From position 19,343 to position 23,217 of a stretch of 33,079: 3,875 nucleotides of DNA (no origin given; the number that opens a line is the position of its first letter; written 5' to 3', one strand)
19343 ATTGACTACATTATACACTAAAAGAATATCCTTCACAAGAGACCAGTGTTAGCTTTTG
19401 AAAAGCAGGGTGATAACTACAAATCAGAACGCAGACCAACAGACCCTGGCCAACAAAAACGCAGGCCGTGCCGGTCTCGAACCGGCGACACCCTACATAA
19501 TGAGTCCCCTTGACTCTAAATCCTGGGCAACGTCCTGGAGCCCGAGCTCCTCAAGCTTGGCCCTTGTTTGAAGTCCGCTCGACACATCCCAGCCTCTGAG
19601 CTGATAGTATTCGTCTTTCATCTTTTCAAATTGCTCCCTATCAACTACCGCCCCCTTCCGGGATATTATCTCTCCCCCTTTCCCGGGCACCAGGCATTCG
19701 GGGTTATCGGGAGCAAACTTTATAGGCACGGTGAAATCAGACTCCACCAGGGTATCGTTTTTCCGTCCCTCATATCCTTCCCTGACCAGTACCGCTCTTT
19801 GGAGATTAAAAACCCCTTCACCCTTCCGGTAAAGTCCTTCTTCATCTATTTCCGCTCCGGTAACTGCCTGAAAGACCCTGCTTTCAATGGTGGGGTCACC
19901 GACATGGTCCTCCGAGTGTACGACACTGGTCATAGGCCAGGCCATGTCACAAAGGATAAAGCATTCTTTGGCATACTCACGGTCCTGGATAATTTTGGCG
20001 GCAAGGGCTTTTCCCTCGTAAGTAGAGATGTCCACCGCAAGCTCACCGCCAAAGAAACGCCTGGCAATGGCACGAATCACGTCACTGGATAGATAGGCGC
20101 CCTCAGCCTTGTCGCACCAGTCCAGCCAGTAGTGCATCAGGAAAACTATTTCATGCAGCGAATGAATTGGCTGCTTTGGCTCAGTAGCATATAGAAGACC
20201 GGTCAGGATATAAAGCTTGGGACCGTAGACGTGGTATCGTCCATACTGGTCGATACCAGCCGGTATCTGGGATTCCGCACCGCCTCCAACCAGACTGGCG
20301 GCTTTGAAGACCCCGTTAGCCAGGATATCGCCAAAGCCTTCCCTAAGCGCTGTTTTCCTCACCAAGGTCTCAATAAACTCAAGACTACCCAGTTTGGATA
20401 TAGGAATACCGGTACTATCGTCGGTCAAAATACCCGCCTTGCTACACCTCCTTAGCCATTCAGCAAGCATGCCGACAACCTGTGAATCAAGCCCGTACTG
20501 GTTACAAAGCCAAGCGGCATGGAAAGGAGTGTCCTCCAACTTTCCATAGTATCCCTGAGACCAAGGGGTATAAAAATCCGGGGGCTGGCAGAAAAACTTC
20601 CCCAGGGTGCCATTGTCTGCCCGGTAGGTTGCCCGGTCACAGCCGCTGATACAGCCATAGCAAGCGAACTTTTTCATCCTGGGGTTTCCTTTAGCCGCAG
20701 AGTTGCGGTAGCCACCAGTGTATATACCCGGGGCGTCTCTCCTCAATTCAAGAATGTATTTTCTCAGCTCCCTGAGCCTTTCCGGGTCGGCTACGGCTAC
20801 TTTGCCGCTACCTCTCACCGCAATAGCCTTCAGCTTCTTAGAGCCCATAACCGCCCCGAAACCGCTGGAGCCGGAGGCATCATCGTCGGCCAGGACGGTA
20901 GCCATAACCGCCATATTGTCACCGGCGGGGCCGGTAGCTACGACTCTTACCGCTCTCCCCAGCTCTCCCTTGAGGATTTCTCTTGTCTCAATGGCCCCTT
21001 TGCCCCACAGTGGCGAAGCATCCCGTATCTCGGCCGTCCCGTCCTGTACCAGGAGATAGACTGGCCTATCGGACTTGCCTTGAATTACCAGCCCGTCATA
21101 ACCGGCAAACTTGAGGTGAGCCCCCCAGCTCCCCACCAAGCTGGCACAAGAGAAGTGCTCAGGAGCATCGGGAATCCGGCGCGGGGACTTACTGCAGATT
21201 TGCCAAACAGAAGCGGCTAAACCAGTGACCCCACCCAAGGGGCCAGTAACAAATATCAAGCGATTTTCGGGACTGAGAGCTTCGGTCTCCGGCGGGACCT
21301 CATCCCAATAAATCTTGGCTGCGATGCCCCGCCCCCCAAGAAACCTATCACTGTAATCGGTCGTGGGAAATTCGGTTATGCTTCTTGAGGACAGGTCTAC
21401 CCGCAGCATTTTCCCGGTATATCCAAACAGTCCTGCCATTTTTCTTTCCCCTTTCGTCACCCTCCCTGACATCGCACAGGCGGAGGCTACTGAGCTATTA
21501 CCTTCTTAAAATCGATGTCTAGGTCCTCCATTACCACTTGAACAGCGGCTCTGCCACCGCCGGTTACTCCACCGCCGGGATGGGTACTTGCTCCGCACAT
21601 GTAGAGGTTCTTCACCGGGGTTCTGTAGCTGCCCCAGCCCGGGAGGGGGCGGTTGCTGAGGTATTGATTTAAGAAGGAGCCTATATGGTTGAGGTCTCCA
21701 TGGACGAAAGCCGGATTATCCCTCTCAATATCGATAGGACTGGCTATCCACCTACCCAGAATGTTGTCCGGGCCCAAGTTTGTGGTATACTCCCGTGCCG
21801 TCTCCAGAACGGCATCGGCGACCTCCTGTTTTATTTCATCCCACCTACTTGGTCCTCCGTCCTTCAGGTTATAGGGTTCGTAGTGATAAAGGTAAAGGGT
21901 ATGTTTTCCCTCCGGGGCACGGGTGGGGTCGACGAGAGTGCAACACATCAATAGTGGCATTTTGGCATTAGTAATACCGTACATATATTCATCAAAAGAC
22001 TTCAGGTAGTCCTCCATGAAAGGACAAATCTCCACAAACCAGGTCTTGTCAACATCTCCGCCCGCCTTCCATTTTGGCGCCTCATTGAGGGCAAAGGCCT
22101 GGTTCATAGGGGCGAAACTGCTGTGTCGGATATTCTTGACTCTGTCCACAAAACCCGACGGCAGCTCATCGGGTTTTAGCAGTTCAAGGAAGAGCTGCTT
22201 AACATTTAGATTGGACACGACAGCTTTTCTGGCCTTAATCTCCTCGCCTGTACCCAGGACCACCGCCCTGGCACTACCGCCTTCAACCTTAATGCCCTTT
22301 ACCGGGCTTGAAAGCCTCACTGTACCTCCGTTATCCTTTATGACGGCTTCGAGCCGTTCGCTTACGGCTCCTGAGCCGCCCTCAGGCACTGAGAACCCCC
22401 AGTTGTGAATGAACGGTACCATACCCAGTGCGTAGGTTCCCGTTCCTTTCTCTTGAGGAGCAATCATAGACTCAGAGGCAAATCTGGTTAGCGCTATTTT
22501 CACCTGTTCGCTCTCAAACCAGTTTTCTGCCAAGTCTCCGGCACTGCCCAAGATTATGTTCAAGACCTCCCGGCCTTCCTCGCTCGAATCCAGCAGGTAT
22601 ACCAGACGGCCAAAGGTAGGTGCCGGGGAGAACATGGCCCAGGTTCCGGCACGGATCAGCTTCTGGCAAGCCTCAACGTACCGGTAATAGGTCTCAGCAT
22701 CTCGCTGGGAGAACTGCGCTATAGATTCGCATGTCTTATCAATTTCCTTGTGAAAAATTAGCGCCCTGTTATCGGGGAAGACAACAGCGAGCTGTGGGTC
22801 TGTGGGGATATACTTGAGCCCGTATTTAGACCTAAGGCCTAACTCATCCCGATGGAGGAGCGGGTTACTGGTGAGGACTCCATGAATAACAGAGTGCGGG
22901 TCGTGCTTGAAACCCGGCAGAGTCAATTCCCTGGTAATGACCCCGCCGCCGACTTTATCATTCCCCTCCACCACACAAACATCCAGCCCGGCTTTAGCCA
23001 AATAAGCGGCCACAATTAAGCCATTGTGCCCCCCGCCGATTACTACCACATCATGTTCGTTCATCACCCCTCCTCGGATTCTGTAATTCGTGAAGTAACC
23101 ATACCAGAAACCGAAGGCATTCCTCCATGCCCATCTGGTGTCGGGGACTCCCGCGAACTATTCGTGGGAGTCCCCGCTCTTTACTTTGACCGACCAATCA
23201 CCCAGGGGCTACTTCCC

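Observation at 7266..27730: Two inverted paralogous modules (flavoprotein, CCG Fe-S protein, flavoprotein) plus a partial third: five VAO/GlcD-type proteins within 20 kb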

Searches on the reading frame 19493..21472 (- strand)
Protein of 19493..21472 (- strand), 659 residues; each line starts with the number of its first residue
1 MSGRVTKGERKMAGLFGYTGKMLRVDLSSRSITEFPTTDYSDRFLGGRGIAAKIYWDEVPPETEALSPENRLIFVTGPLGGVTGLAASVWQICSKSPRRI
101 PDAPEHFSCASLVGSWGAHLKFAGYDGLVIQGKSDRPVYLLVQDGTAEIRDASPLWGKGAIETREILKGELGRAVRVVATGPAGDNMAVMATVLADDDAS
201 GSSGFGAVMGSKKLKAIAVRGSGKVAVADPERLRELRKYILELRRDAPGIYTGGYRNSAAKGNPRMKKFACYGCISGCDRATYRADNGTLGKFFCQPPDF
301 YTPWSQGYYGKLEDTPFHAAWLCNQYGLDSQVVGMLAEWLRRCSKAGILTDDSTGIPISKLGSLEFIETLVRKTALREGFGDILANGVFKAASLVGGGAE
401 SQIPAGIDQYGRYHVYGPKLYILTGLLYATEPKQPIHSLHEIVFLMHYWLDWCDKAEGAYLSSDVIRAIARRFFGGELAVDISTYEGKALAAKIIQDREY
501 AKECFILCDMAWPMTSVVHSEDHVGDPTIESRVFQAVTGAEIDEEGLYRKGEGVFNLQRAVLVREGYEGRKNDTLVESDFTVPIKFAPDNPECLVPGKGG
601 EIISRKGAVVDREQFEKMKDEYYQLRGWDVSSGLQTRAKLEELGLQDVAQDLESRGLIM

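Call 3: search_protein_families(library=pfam, proteins=[window:19493-21472:-])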
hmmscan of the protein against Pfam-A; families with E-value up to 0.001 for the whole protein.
window:19493-21472:- (659 aa): 2 families
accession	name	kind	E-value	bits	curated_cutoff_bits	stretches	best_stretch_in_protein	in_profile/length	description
PF02730.20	AFOR_N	-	3.1e-61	207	29.8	1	20-221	1-198/199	Aldehyde ferredoxin oxidoreductase, N-terminal domain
PF01314.23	AFOR_C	-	2.4e-51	175.6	27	1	265-645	64-385/385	Aldehyde ferredoxin oxidoreductase, domains 2 & 3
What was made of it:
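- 19493..21472 (-): Tungsten/molybdenum AOR-family oxidoreductase, 14 nt downstream of the CrtI-like gene. It is local context. Pfam gives AFOR_N plus AFOR_C (call 3).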

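Call 5: search_protein_families(library=ncbifam, proteins=[window:19493-21472:-], max_evalue=0.001)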
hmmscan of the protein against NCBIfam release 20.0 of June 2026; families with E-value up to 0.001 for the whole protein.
window:19493-21472:- (659 aa): 1 family
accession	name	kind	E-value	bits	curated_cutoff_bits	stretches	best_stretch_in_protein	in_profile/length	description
NF007354.0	PRK09849.1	equivalog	1.2e-89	301.8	868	2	14-242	4-228/703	aldehyde ferredoxin oxidoreductase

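Call 73: search_solved_structures(query=window:19493-21472:-, max_evalue=0.00001)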
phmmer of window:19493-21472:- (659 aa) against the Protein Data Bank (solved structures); distinct sequences matched with E-value up to 0.00001: 9.
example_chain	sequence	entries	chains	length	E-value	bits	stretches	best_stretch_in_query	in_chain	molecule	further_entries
9mqx_D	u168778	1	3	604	2.2e-62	214.7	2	15-239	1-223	Aldehyde:ferredoxin oxidoreductase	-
1aor_A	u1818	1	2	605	3.5e-58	200.8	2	16-247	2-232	ALDEHYDE FERREDOXIN OXIDOREDUCTASE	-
9g7j_A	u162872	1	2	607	5.3e-56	193.6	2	15-238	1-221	Aldehyde ferredoxin oxidoreductase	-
4z3w_A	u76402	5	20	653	1.1e-55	192.5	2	17-241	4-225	Benzoyl-CoA reductase, putative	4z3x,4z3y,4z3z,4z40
1b25_A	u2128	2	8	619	1.5e-50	175.6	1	15-248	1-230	PROTEIN (FORMALDEHYDE FERREDOXIN OXIDOREDUCTASE) | FORMALDEHYDE FERREDOXIN OXIDOREDUCTASE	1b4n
8c0z_A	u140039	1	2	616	3.2e-47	164.6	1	17-225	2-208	Aldehyde:ferredoxin oxidoreductase,tungsten-containing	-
9q1t_A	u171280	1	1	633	1.1e-40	142.9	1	13-246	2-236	Tungsten-dependent aldehyde oxidoreductase WOR83 from Haloferax volcanii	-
6x6u_A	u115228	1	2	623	1.9e-38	135.6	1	15-240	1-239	Formaldehyde:ferredoxin oxidoreductase wor5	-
6x1o_A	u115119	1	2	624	2.1e-38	135.4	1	15-240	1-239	Formaldehyde:ferredoxin oxidoreductase wor5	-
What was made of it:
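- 19493..21472 (-): Its PDB hits to AORs and to BamB are of the same order, E 1e-55 to 1e-62 (call 73).
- Tried and rejected: Its hits to AORs and to BamB are of the same order, E 1e-55 to 1e-62 (call 73).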

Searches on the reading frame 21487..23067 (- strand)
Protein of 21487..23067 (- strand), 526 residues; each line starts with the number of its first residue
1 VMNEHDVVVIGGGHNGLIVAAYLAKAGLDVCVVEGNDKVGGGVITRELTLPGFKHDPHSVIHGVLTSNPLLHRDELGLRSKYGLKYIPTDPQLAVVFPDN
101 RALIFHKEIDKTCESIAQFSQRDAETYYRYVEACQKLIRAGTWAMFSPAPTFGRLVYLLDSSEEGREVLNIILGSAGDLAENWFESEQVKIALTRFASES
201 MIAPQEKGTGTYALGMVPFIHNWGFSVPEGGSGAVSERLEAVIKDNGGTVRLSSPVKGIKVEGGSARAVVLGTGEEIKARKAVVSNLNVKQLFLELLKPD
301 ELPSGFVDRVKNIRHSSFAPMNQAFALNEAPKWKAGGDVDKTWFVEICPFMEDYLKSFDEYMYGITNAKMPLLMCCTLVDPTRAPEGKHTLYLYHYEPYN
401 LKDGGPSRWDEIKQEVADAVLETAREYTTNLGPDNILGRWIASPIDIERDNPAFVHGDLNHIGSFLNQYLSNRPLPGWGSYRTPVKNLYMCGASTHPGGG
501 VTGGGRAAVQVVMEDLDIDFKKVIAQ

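Call 3: search_protein_families(library=pfam, proteins=[window:21487-23067:-])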
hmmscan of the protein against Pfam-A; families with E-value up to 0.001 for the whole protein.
window:21487-23067:- (526 aa): 11 families
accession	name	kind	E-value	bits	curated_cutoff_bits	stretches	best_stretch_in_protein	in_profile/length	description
PF01593.30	Amino_oxidase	-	3.3e-18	66.6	19.8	1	16-508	3-439/443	Flavin containing amine oxidoreductase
PF01266.30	DAO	-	8.4e-10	39.1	27.9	1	6-42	1-37/353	FAD dependent oxidoreductase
PF07992.20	Pyr_redox_2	-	8.4e-09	35.7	26.1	1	6-58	2-54/291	Pyridine nucleotide-disulphide oxidoreductase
PF13450.12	NAD_binding_8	-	1.3e-08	35.5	21.9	1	9-56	1-46/68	NAD(P)-binding Rossmann-like domain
PF01946.23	Thi4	-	6.5e-07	29.3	26.2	1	3-43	16-57/235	Thi4 family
PF12831.13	FAD_oxidored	-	2.5e-06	27.5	27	1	6-64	1-60/416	FAD dependent oxidoreductase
PF03486.20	HI0933_like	-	3.3e-06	27.2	50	1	5-40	1-36/244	HI0933-like protein Rossmann domain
PF00070.33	Pyr_redox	-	0.00026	21.9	22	0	7-40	2-35/82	Pyridine nucleotide-disulphide oxidoreductase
PF01494.25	FAD_binding_3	-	0.00027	20.7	22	1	5-35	2-32/349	FAD binding domain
PF05834.18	Lycopene_cycl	-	0.00052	19.6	23.4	0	6-39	1-36/380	Lycopene cyclase protein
PF00890.30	FAD_binding_2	-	0.00057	19.6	20.4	1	6-41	1-36/414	FAD binding domain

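Call 5: search_protein_families(library=ncbifam, proteins=[window:21487-23067:-], max_evalue=0.001)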
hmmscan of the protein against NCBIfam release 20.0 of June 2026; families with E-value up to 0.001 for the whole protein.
window:21487-23067:- (526 aa): 45 families (the best 25 are shown)
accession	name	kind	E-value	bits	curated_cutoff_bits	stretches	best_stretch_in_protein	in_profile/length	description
NF045689.1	BCarotKetCrtO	equivalog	1.1e-88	298.2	1000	1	2-514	1-537/563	beta-carotene ketolase CrtO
TIGR02734.1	crtI_fam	subfamily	2.8e-36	125.3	238.1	1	7-516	1-492/504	phytoene desaturase family protein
NF045637.1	carotdesatCrtDProt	equivalog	3.1e-19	68.9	580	1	7-514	1-484/485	1-hydroxycarotenoid 3,4-desaturase CrtD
TIGR02730.1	carot_isom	equivalog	1.6e-17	63.5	586.9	1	5-502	1-475/493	carotenoid isomerase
TIGR02733.1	desat_CrtD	equivalog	3.2e-17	62.4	549.7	2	234-512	233-485/492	C-3',4' desaturase CrtD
NF058655.1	CrtID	equivalog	7.1e-17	61.4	640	1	7-501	1-467/478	bifunctional phytoene desaturase/3,4-desaturase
NF005560.0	PRK07233.1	equivalog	4.6e-13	48.8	252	1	6-43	2-39/435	hypothetical protein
NF042421.1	hydcarot_desat_CrtD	equivalog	4.2e-11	42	500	1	7-501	4-469/487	1-hydroxycarotenoid 3,4-desaturase CrtD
NF005548.0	PRK07208.1-4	equivalog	8.8e-10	37.8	389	1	3-56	2-53/488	hypothetical protein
NF005547.0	PRK07208.1-3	equivalog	3.1e-08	32.8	380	0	2-46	2-46/465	hypothetical protein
TIGR00292.1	TIGR00292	equivalog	3.9e-08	32.8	148.3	1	3-43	20-60/254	sulfide-dependent adenosine diphosphate thiazole synthase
TIGR00562.1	proto_IX_ox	equivalog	3.5e-07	29.2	97.85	1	5-47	3-47/470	protoporphyrinogen oxidase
NF005545.0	PRK07208.1-1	equivalog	4.9e-07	28.5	451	1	3-56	6-58/504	hypothetical protein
TIGR03467.1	HpnE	equivalog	3.3e-06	26.7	283.05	0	7-42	1-36/430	hydroxysqualene dehydroxylase HpnE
NF009477.0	PRK12843.1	equivalog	7.6e-06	24.6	758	1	3-43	15-55/578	FAD-dependent oxidoreductase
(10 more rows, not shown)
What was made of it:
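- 21487..23067 (-): CrtI/CrtO-like flavoprotein downstream of B3. It is local context, not part of the conserved module. NCBIfam gives CrtO-like at 298 bits against a cut-off of 1000 (calls 3, 5).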

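Call 87: search_solved_structures(query=window:21487-23067:-, max_evalue=0.001)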
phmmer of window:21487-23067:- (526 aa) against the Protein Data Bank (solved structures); distinct sequences matched with E-value up to 0.001: 25.
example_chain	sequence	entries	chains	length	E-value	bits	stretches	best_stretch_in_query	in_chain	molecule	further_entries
4dgk_A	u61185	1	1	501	2.1e-17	66.3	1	8-516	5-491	Phytoene dehydrogenase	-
8p84_A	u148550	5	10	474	3.3e-07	32.6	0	4-47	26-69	Monoamine oxidase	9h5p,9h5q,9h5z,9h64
3ka7_A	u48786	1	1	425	4.1e-06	29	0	223-288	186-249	Oxidoreductase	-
4rep_A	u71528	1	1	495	6.4e-06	28.4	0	214-501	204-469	Gamma-carotene desaturase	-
2i0z_A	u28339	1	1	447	2e-05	26.7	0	234-284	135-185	NAD(FAD)-utilizing dehydrogenases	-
2yg3_A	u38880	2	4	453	0.00011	24.3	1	4-45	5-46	PUTRESCINE OXIDASE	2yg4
2yg7_A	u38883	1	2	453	0.00011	24.3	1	4-45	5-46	PUTRESCINE OXIDASE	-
2yg5_A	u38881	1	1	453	0.00011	24.3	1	4-45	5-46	PUTRESCINE OXIDASE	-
3rha_A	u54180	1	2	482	0.00011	24.3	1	4-45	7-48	Putrescine oxidase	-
5uth_A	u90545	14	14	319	0.00013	24.1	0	4-55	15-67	Thioredoxin reductase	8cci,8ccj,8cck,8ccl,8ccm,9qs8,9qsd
2yg6_A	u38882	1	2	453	0.00016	23.8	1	4-45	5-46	PUTRESCINE OXIDASE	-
2cvj_A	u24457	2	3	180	0.00017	23.7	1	6-58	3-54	thioredoxin reductase related protein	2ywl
2c73_A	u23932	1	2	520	0.00018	23.6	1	1-45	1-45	AMINE OXIDASE (FLAVIN-CONTAINING) B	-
2c72_A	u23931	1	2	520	0.00018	23.6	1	1-45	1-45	AMINE OXIDASE (FLAVIN-CONTAINING) B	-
2c75_A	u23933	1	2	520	0.00019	23.5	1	1-45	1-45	AMINE OXIDASE (FLAVIN-CONTAINING) B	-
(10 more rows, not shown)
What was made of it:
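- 21487..23067 (-): The best PDB hit is phytoene desaturase 4dgk, E 2e-17 (call 87).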
